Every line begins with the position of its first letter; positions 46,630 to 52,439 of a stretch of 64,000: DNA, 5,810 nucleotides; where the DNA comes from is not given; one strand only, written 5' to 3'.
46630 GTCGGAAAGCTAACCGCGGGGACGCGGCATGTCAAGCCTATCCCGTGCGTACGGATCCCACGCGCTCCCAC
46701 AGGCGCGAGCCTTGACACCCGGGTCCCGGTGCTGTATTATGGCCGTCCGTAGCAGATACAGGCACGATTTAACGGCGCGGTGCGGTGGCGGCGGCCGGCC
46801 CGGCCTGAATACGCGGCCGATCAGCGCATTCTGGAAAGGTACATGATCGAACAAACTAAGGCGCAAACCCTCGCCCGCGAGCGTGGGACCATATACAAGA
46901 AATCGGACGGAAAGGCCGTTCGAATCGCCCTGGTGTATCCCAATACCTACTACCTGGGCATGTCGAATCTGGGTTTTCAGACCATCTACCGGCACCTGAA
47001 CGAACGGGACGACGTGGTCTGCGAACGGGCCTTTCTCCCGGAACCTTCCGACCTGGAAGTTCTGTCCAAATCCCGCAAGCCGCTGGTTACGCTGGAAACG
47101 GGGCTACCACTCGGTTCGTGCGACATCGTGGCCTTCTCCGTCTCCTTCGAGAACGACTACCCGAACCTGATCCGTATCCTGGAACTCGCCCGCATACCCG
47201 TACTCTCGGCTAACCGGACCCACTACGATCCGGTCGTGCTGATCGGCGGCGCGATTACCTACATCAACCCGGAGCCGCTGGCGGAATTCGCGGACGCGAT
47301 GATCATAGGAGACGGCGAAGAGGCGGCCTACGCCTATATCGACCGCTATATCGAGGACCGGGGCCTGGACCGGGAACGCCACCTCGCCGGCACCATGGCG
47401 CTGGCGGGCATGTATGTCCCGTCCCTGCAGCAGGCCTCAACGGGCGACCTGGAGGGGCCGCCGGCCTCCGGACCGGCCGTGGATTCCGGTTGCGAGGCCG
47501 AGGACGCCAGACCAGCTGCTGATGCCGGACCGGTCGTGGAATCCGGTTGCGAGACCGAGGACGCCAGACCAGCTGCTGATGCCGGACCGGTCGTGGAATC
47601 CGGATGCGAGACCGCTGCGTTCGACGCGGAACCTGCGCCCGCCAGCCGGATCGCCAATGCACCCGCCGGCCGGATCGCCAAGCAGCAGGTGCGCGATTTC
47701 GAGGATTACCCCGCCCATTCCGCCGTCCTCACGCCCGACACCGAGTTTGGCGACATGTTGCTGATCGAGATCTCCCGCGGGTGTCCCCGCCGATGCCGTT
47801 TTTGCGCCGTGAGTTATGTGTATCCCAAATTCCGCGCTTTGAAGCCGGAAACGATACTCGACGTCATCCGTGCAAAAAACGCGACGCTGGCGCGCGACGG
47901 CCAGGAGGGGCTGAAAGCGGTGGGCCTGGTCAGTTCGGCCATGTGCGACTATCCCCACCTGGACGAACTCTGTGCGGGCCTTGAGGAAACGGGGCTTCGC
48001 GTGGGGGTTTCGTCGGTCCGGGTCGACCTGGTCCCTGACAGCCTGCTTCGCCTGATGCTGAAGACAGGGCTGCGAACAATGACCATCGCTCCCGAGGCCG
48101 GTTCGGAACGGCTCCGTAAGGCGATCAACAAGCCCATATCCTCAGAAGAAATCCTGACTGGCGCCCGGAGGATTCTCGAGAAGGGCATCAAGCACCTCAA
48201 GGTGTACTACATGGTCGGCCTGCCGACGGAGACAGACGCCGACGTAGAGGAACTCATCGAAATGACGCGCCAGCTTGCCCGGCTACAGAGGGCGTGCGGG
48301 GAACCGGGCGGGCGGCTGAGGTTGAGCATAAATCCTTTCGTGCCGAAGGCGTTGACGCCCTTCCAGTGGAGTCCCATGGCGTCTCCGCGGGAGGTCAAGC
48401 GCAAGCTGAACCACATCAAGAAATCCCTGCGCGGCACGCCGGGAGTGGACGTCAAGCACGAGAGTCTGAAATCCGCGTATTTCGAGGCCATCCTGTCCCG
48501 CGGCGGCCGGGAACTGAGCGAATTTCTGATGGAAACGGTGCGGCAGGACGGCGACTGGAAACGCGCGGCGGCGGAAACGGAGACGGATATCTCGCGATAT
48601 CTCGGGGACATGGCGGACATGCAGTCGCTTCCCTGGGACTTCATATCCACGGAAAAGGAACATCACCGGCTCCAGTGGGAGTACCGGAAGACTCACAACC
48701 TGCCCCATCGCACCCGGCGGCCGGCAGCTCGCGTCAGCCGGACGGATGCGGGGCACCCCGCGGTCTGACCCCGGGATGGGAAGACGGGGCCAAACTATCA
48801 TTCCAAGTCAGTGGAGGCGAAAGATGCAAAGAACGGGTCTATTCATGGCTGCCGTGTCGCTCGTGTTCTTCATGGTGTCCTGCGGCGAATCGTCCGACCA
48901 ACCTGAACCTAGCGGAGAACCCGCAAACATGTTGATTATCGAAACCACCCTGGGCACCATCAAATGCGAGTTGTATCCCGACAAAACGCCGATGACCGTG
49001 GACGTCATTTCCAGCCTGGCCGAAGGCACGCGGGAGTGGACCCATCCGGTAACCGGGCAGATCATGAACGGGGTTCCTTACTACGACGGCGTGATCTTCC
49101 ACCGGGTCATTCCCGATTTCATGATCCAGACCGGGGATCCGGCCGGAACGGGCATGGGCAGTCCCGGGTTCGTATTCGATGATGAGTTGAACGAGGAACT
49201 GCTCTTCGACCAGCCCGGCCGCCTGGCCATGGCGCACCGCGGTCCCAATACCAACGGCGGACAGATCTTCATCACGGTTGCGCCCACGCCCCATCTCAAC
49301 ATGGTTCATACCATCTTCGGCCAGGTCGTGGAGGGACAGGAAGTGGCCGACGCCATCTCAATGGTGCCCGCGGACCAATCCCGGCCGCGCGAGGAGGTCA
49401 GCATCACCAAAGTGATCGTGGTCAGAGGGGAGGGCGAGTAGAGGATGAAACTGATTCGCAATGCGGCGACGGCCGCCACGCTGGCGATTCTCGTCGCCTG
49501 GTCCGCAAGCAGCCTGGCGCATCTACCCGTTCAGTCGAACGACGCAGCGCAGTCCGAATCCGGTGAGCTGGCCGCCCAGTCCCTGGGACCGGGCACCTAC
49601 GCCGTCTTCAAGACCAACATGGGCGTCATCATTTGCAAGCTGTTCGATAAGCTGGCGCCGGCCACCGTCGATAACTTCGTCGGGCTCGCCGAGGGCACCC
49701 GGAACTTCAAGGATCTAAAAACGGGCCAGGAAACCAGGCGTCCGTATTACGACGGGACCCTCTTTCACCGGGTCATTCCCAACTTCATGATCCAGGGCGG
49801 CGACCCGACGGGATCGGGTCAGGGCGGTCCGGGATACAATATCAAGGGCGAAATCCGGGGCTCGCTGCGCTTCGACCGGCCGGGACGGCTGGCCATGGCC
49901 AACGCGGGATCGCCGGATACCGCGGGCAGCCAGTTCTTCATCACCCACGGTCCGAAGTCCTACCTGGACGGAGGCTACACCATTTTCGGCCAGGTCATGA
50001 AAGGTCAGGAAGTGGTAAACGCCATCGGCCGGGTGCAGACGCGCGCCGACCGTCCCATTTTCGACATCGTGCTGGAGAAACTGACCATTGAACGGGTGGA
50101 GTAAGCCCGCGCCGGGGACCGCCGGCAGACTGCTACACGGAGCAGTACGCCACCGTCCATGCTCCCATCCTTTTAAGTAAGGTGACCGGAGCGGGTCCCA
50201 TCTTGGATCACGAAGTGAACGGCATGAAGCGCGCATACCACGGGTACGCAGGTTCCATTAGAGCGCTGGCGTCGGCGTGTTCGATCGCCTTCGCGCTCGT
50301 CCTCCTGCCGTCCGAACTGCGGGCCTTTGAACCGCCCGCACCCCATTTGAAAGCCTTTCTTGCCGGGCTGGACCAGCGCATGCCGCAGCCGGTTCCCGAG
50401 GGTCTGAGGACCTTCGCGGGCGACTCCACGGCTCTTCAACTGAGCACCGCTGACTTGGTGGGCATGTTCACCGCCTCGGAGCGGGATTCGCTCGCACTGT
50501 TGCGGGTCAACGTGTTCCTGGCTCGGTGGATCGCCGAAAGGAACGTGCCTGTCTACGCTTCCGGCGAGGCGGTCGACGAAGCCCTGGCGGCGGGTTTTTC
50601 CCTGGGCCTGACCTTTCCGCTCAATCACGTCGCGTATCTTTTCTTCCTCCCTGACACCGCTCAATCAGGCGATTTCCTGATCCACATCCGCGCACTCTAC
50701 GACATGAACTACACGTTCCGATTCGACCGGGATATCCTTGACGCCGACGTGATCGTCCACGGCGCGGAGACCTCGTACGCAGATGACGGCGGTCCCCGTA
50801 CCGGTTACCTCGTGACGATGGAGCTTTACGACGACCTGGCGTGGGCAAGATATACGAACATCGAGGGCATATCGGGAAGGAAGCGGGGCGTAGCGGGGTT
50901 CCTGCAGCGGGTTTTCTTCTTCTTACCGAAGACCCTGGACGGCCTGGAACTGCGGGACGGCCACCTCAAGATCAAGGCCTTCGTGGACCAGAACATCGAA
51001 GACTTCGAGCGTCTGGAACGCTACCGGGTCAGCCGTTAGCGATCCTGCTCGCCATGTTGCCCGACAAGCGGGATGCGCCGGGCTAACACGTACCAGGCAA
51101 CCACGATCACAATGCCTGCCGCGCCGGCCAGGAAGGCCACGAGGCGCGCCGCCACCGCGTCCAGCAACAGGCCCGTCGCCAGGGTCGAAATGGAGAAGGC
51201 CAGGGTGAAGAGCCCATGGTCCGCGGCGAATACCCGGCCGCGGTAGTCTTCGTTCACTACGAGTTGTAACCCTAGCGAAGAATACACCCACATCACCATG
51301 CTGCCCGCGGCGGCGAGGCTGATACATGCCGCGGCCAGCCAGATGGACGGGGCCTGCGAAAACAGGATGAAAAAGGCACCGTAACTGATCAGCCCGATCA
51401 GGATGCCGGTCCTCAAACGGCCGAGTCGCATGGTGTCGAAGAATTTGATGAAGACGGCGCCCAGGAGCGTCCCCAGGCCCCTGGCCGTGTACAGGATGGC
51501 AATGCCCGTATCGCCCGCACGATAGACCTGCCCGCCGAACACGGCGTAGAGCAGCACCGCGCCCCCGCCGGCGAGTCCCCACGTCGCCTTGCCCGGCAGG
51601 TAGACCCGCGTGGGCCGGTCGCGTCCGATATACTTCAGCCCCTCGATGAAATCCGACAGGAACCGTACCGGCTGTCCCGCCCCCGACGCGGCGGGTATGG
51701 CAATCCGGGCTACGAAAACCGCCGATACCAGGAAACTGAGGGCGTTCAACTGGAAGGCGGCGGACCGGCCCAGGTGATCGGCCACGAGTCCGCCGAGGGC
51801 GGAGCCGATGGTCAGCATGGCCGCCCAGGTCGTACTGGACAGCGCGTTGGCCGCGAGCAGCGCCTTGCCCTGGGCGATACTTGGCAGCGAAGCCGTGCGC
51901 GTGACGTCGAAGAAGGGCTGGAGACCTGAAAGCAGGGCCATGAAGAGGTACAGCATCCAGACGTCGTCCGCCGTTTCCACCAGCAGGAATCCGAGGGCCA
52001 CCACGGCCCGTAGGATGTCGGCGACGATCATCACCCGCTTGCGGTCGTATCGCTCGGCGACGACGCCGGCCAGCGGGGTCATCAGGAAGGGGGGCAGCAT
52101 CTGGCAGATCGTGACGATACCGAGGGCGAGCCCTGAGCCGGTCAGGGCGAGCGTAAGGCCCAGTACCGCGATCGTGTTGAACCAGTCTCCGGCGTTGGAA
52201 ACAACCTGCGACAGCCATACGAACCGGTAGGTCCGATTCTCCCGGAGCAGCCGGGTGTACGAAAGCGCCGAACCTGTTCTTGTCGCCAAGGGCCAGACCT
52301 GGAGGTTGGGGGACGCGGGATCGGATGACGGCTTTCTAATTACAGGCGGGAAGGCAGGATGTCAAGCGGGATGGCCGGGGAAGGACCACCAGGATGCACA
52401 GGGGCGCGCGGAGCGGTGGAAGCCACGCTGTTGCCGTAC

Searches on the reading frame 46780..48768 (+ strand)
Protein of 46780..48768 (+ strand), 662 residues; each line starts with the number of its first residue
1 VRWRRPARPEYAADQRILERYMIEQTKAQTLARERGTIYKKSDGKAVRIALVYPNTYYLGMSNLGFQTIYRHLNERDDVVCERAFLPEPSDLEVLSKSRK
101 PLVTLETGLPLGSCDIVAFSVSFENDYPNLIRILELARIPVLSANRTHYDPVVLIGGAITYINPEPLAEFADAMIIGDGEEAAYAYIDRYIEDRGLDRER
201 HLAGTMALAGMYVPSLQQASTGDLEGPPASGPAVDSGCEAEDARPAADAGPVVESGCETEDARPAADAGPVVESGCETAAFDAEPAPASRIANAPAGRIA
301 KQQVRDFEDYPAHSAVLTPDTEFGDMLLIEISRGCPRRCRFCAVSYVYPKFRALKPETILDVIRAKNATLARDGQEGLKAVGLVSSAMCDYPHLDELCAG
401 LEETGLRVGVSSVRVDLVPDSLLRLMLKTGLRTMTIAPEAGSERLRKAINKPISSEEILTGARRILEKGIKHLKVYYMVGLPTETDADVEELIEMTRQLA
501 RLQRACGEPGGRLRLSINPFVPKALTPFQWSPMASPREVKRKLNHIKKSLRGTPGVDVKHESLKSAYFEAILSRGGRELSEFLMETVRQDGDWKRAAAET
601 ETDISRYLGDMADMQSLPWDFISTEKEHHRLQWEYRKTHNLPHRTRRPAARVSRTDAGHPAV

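Call 81: search_protein_families(library=pfam, proteins=[window:46780-48768:+], max_evalue=0.001)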
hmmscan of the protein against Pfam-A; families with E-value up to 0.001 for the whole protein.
window:46780-48768:+ (662 aa): 3 families
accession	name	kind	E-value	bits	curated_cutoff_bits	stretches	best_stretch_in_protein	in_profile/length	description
PF19864.5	Radical_SAM_N2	-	5.2e-45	153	29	1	65-214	1-151/151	Radical SAM proteins, N-terminal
PF04055.27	Radical_SAM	-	5.9e-24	85.6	29.5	1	329-495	1-165/166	Radical SAM superfamily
PF02310.24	B12-binding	-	0.00059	20.1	32.1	0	114-185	52-119/121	B12 binding domain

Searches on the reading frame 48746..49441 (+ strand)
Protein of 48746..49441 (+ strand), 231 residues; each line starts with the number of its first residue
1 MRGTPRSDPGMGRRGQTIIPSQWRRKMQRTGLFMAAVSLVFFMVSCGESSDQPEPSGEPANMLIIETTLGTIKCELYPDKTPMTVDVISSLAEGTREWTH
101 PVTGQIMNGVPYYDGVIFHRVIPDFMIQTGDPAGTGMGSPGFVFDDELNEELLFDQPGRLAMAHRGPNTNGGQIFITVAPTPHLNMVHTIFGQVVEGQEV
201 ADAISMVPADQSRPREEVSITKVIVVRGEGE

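Call 81: search_protein_families(library=pfam, proteins=[window:48746-49441:+], max_evalue=0.001)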
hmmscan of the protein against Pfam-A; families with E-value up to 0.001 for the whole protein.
window:48746-49441:+ (231 aa): 1 family
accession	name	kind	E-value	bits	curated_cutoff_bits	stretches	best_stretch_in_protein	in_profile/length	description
PF00160.26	Pro_isomerase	-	5e-39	134.5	21.7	1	63-223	2-157/159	Cyclophilin type peptidyl-prolyl cis-trans isomerase/CLD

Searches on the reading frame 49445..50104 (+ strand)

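Call 81: search_protein_families(library=pfam, proteins=[window:49445-50104:+], max_evalue=0.001)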
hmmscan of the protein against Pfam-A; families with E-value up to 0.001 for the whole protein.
window:49445-50104:+ (219 aa): 1 family
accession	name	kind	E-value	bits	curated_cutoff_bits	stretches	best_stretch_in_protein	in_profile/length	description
PF00160.26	Pro_isomerase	-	1.8e-43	148.9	21.7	1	54-213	3-157/159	Cyclophilin type peptidyl-prolyl cis-trans isomerase/CLD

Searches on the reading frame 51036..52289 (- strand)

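Call 81: search_protein_families(library=pfam, proteins=[window:51036-52289:-], max_evalue=0.001)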
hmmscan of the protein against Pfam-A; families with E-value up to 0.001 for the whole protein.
window:51036-52289:- (417 aa): 2 families
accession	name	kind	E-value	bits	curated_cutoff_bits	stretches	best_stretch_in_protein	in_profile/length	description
PF07690.21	MFS_1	-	2.1e-24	86.6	33.4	2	25-251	2-228/347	Major Facilitator Superfamily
PF05977.19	MFS_3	-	7.5e-22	77.9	27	1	18-400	9-390/524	Transmembrane secretion effector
